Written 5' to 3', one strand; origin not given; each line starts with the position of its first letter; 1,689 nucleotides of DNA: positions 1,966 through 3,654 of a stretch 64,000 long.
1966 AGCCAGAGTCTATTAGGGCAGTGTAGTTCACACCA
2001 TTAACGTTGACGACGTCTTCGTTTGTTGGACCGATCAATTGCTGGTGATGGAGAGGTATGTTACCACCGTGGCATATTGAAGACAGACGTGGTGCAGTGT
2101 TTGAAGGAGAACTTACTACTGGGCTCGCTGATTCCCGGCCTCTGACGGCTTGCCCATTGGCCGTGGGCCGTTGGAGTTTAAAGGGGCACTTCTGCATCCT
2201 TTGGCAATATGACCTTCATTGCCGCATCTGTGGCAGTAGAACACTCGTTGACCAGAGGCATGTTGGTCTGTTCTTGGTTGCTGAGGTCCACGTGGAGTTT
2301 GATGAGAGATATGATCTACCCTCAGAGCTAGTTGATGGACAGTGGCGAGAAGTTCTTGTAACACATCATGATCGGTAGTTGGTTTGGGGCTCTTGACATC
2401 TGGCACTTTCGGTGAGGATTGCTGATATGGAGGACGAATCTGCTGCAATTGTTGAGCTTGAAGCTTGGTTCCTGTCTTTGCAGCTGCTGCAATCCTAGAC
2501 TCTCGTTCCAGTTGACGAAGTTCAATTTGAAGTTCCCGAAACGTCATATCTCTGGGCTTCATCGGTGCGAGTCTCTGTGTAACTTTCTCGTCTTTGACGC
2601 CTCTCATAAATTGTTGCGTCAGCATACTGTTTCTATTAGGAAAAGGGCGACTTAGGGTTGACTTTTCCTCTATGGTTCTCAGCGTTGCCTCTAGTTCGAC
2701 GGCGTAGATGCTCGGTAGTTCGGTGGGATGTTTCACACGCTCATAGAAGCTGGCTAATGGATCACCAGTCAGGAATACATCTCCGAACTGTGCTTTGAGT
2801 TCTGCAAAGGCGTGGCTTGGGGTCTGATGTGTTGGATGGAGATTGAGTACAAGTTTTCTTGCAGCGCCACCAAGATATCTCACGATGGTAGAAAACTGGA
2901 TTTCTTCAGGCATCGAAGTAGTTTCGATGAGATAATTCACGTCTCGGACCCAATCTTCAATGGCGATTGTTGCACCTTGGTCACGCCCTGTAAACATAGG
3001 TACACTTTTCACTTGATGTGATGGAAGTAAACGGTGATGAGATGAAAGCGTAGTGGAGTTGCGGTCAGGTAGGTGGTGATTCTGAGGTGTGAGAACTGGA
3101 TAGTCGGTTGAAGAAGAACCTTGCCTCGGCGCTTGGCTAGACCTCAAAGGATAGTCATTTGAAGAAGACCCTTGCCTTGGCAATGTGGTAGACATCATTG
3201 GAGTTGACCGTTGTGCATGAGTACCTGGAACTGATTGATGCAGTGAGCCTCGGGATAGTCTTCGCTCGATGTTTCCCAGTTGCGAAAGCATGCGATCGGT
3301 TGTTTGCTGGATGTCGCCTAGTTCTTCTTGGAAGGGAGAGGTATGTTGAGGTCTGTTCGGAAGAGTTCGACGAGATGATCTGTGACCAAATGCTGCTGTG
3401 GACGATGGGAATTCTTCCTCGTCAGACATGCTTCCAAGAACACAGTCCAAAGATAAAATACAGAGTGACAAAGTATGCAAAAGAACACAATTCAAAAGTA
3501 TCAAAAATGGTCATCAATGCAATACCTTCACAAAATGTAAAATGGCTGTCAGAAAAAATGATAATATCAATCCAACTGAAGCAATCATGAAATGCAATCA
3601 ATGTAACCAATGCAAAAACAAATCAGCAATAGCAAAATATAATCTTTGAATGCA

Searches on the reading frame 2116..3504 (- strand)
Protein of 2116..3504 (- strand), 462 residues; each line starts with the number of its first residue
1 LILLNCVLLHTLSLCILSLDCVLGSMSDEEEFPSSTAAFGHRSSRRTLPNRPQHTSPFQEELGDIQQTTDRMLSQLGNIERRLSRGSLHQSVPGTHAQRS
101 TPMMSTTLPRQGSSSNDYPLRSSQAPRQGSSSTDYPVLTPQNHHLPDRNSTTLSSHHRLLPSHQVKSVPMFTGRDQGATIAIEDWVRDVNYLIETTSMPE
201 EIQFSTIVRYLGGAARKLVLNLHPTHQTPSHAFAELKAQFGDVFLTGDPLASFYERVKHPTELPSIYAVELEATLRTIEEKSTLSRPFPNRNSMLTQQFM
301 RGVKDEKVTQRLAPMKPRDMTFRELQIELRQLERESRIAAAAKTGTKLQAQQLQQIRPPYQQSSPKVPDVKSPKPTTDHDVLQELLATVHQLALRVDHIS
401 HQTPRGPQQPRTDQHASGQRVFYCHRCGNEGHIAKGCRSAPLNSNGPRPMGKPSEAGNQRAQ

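Call 32: search_protein_families(library=pfam, proteins=[window:2116-3504:-], max_evalue=0.01)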
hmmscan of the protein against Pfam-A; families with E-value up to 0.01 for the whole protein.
window:2116-3504:- (462 aa): 1 family
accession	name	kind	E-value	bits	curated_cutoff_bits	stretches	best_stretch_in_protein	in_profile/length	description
PF14893.12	PNMA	-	0.00015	21.7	25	1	180-319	12-152/161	PNMA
